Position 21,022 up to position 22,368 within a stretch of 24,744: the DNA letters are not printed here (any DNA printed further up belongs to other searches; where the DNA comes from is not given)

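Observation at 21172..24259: Putative Fur-type-repressed surface module: PEP-CTERM protein + prepilin-like protein + DUF6607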

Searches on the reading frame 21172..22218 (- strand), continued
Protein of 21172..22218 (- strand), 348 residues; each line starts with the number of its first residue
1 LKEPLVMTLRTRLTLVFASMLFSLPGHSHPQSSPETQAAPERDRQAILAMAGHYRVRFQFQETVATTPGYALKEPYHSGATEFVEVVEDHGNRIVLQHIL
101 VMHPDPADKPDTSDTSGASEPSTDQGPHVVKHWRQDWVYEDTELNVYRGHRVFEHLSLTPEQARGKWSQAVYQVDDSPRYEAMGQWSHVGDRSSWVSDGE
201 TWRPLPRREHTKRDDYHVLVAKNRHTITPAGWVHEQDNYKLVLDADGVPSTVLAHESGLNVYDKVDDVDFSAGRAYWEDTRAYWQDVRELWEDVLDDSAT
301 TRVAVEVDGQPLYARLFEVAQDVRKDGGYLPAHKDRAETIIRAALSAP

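Call 31: find_encoding_contigs(protein=P0006, flank=6000, max_places=2)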
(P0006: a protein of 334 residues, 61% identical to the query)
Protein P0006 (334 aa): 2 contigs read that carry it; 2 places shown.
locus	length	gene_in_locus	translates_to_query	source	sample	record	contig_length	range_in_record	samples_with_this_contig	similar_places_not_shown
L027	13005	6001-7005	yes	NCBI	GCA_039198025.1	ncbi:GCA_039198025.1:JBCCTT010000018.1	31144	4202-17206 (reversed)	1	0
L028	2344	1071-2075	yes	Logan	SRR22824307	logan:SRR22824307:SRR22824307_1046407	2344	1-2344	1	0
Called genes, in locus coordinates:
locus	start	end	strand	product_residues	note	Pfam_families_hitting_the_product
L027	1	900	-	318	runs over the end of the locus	PF03547:Mem_trans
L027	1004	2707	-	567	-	PF07063:HGLS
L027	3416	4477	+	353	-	-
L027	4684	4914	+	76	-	-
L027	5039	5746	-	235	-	-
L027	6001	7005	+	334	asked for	PF20311:DUF6607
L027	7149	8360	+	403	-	PF02492:cobW, PF07683:CobW_C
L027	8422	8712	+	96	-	PF09723:Zn_ribbon_8 (weak)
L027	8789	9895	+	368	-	PF01297:ZnuA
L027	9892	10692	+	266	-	PF02463:SMC_N (weak), PF00005:ABC_tran, PF13304:AAA_21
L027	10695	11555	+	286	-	PF00950:ABC-3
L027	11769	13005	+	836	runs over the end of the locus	-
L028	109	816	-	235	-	-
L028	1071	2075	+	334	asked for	PF20311:DUF6607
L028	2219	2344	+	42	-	?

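Call 41: find_encoding_contigs(protein=P0010, flank=6000, max_places=1)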
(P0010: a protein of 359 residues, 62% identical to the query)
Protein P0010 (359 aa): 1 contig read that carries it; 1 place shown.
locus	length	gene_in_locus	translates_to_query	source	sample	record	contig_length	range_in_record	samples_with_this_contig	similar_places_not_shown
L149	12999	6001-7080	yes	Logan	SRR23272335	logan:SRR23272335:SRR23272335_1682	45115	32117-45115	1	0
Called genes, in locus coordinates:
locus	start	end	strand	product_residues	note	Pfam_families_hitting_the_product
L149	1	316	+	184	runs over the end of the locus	-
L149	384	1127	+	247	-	-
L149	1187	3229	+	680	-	PF01274:MS_TIM-barrel, PF20659:MS_C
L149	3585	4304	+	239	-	PF07589:PEP_exosort_dom (weak)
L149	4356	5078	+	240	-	-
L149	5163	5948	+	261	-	PF07963:N_methyl (weak)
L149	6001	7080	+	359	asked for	PF20311:DUF6607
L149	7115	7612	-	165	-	PF20393:Pro_CA_2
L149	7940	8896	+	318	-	-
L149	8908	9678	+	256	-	-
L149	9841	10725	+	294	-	-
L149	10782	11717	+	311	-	-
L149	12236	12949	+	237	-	PF12073:DUF3553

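Call 42: find_encoding_contigs(protein=P0027, flank=6000, max_places=1)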
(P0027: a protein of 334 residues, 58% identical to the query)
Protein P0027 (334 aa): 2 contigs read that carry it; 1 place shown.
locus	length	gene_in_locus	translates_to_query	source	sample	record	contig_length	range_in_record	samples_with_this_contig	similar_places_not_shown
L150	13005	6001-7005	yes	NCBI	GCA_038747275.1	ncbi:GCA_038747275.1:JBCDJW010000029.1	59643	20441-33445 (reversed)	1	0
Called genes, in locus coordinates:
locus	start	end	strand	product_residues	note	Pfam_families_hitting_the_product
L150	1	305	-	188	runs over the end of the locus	PF01613:Flavin_Reduct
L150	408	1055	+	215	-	PF00702:Hydrolase, PF12710:HAD, PF13419:HAD_2, PF13242:Hydrolase_like (faint)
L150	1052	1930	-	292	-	PF06439:3keto-disac_hyd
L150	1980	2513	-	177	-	-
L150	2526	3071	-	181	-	PF03692:CxxCxxCC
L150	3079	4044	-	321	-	PF00850:Hist_deacetyl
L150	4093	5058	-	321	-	PF00149:Metallophos (weak), PF12850:Metallophos_2 (weak)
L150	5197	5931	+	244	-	-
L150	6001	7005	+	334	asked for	PF20311:DUF6607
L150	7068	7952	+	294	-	-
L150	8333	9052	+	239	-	PF12073:DUF3553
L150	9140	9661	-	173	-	PF13673:Acetyltransf_10 (faint), PF13302:Acetyltransf_3 (weak), PF00583:Acetyltransf_1, PF13508:Acetyltransf_7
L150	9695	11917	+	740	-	PF22745:Nlig-Ia, PF01653:DNA_ligase_aden, PF12738:PTCB-BRCT (faint), PF03120:OB_DNA_ligase, PF14520:HHH_5 (faint), PF00633:HHH (faint), PF12826:HHH_2, PF00533:BRCT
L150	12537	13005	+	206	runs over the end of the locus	-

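Call 43: find_encoding_contigs(protein=P0031, flank=6000, max_places=1)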
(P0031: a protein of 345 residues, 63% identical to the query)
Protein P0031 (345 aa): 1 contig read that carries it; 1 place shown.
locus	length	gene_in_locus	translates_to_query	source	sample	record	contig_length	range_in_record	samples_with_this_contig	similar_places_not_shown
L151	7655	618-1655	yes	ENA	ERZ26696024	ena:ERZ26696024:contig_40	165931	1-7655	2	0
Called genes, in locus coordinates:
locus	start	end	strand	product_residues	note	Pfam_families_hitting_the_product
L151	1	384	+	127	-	?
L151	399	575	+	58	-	-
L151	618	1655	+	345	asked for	PF20311:DUF6607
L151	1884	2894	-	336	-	-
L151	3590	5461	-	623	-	-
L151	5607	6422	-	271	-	PF00990:GGDEF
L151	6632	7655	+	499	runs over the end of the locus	-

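Call 50: search_protein_families(library=pfam, proteins=[L027:3416-4477:+, L027:5039-5746:-, L027:4684-4914:+, L027:8422-8712:+, L025:11805-12782:+, L150:5197-5931:+, L149:4356-5078:+], max_evalue=5)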
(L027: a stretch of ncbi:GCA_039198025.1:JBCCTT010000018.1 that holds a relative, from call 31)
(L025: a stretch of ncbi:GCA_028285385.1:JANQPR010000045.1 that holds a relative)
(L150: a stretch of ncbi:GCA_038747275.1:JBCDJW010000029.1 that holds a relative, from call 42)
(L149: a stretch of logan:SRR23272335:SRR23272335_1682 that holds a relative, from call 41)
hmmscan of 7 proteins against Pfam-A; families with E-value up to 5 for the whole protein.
L027:3416-4477:+ (353 aa): 1 family
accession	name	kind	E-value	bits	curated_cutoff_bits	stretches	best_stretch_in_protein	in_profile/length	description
PF07589.16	PEP-CTERM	-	0.0013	19.2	20.7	1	330-351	2-24/24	PEP-CTERM motif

L027:5039-5746:- (235 aa): 1 family
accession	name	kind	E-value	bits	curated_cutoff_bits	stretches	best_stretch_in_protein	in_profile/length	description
PF07589.16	PEP-CTERM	-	0.0011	19.4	20.7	1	210-231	1-24/24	PEP-CTERM motif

L027:4684-4914:+ (76 aa): 0 families

L027:8422-8712:+ (96 aa): 1 family
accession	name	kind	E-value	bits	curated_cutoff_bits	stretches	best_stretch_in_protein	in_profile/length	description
PF09723.15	Zn_ribbon_8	-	2.3e-07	31.2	34.4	1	1-44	1-41/41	Zinc ribbon domain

L025:11805-12782:+ (325 aa): 5 families
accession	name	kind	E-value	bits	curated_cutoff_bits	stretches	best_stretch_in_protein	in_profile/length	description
PF12974.12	Phosphonate-bd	-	1.4e-50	172.3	27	1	52-303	5-240/242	ABC transporter, phosphonate, periplasmic substrate-binding protein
PF09084.16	NMT1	-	0.025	14.9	20.5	0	75-121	20-65/216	NMT1/THI5 like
PF13379.11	NMT1_2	-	0.044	14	24.7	1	70-176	29-139/252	NMT1-like family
PF13531.11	SBP_bac_11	-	0.065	13.4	25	1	138-223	81-161/227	Bacterial extracellular solute-binding protein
PF04069.17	OpuAC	-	0.067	13.2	21.2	1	68-166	22-120/257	Substrate binding domain of ABC-type glycine betaine transport system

L150:5197-5931:+ (244 aa): 2 families
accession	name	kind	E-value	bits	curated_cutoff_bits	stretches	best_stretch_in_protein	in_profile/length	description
PF10192.15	GPR180-TMEM145_TM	-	0.013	15.5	23.7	1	66-128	103-167/224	GPR180/TMEM145, transmembrane domain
PF11188.13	DUF2975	-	0.16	12.4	27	1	61-117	57-111/130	Protein of unknown function (DUF2975)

L149:4356-5078:+ (240 aa): 2 families
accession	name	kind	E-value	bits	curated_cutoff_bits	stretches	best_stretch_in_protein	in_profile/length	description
PF07589.16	PEP-CTERM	-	0.00047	20.6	20.7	1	214-236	1-24/24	PEP-CTERM motif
PF19706.4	DUF6203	-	0.089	13.2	26.7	1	221-238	20-37/54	Family of unknown function (DUF6203)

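Call 58: predict_structure(alignment_id=A6)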
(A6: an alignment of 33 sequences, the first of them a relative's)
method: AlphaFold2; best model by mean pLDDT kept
length: 342 residues; sequences in the alignment: 33
mean_pLDDT: 88.7   pTM: 0.84
mean pLDDT of the five models: 88.7, 88.5, 88.1, 87.8, 87.7
residues with pLDDT >= 90: 269; 70-90: 20; 50-70: 30; < 50: 23
segments of 3 or more residues with pLDDT < 50: 1-17, 109-111
pLDDT, mean of each block of 10 residues (from residue 1): 45 48 52 90 98 96 95 95 97 89 55 60 94 98 96 98 95 97 97 93 78 97 98 96 97 98 96 97 95 94 95 96 98 97 76
secondary structure, 60 per line:
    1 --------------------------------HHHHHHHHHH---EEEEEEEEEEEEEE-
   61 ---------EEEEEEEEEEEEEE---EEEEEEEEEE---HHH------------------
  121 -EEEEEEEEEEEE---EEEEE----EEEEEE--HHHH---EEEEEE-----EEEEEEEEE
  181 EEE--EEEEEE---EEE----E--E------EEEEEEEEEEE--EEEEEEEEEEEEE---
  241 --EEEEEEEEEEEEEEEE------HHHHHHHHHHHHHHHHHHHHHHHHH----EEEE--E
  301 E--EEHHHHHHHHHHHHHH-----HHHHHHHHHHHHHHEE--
elements in order: H33-42 E46-59 E70-83 E87-96 E122-133 E137-141 E146-151 H154-157 E161-166 E172-183 E186-191 E195-197 E212-222 E225-237 E243-258 H265-289 E294-297 H306-319 H325-338

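Call 63: fold_search(model_id=the predicted structure, library=pdb)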
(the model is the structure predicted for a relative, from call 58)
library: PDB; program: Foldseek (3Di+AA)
matches with E <= 10: 1285; with E <= 0.001: 9
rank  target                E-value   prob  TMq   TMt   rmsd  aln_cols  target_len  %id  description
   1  8xjc_A                3.1e-30  1.00  0.74  0.90   3.8       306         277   36  a novel haemophore of of Riemerella anatipestifer (released 2025-06-25)
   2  8xjc_B                4.3e-30  1.00  0.74  0.90   4.2       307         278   37  a novel haemophore of of Riemerella anatipestifer (released 2025-06-25)
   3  2fr2                  2.0e-04  1.00  0.28  0.51   7.5       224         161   10  Crystal Structure of Rv2717c from M. tuberculosis (released 2006-01-31)
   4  3wjb_A                2.6e-04  1.00  0.27  0.52   7.8       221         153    8  Crystal structure of mutant nitrobindin M75L/H76L/Q96C/M148L/H158L (NB4) from Arabidopsis thaliana (released 2014-04-09)
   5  3wje_A                3.0e-04  1.00  0.26  0.49   7.9       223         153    8  Crystal structure of mutant nitrobindin M75W/H76L/Q96C/M148L/H158L (NB6) from Arabidopsis thaliana (released 2014-04-02)
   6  9a2m_MODEL_1_A        3.5e-04  0.82  0.19  0.19  28.1       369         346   11  Model of E. coli OmpA by in-cell photo-crosslinking MS and deep learning (released 2023-02-24)
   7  2a13                  5.5e-04  1.00  0.27  0.51   8.3       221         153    9  X-ray structure of protein from Arabidopsis thaliana AT1G79260 (released 2005-07-12)
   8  4ymy                  8.4e-04  1.00  0.27  0.52   8.1       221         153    8  Crystal structure of mutant nitrobindin M75A/H76L/Q96C/M148L/H158A (NB11) from Arabidopsis thaliana (released 2015-12-30)
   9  3wje_B                8.9e-04  1.00  0.27  0.52   7.9       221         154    8  Crystal structure of mutant nitrobindin M75W/H76L/Q96C/M148L/H158L (NB6) from Arabidopsis thaliana (released 2014-04-02)
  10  7bbm                  1.1e-03  1.00  0.27  0.52   8.2       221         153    8  Mutant nitrobindin M75L/H76L/Q96C/M148L (NB4H) from Arabidopsis thaliana with cofactor MnPPIX (released 2021-05-26)
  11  3wjg                  1.9e-03  1.00  0.26  0.50   8.2       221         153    8  Crystal structure of mutant nitrobindin M75L/H76L/Q96C/M148W/H158L (NB10) from Arabidopsis thaliana (released 2014-04-02)
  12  3wjd                  2.5e-03  1.00  0.26  0.50   8.1       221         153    8  Crystal structure of mutant nitrobindin F44W/M75L/H76L/Q96C/M148L/H158L (NB5) from Arabidopsis thaliana (released 2014-04-02)
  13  7emf_R                3.4e-03  0.33  0.13  0.20  16.9       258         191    8  Human Mediator (deletion of MED1-IDR) in a Tail-extended conformation (released 2021-05-05)
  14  3ia8_A                4.9e-03  0.97  0.25  0.42   7.8       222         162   14  The structure of the C-terminal heme nitrobindin domain of THAP domain-containing protein 4 from Homo sapiens (released 2009-07-28)
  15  2e3s                  6.8e-03  0.25  0.14  0.19  16.3       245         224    6  Crystal structure of CERT START domain co-crystallized with C24-ceramide (P21) (released 2007-12-18)
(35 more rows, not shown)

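Call 64: search_solved_structures(query=window:21172-22200:-, max_evalue=0.001, show_alignments=1)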
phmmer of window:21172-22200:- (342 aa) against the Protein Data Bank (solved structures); distinct sequences matched with E-value up to 0.001: 1.
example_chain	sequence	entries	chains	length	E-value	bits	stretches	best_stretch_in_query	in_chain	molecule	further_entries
8xjc_A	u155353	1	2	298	1.6e-60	208.3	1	32-313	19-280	haemophore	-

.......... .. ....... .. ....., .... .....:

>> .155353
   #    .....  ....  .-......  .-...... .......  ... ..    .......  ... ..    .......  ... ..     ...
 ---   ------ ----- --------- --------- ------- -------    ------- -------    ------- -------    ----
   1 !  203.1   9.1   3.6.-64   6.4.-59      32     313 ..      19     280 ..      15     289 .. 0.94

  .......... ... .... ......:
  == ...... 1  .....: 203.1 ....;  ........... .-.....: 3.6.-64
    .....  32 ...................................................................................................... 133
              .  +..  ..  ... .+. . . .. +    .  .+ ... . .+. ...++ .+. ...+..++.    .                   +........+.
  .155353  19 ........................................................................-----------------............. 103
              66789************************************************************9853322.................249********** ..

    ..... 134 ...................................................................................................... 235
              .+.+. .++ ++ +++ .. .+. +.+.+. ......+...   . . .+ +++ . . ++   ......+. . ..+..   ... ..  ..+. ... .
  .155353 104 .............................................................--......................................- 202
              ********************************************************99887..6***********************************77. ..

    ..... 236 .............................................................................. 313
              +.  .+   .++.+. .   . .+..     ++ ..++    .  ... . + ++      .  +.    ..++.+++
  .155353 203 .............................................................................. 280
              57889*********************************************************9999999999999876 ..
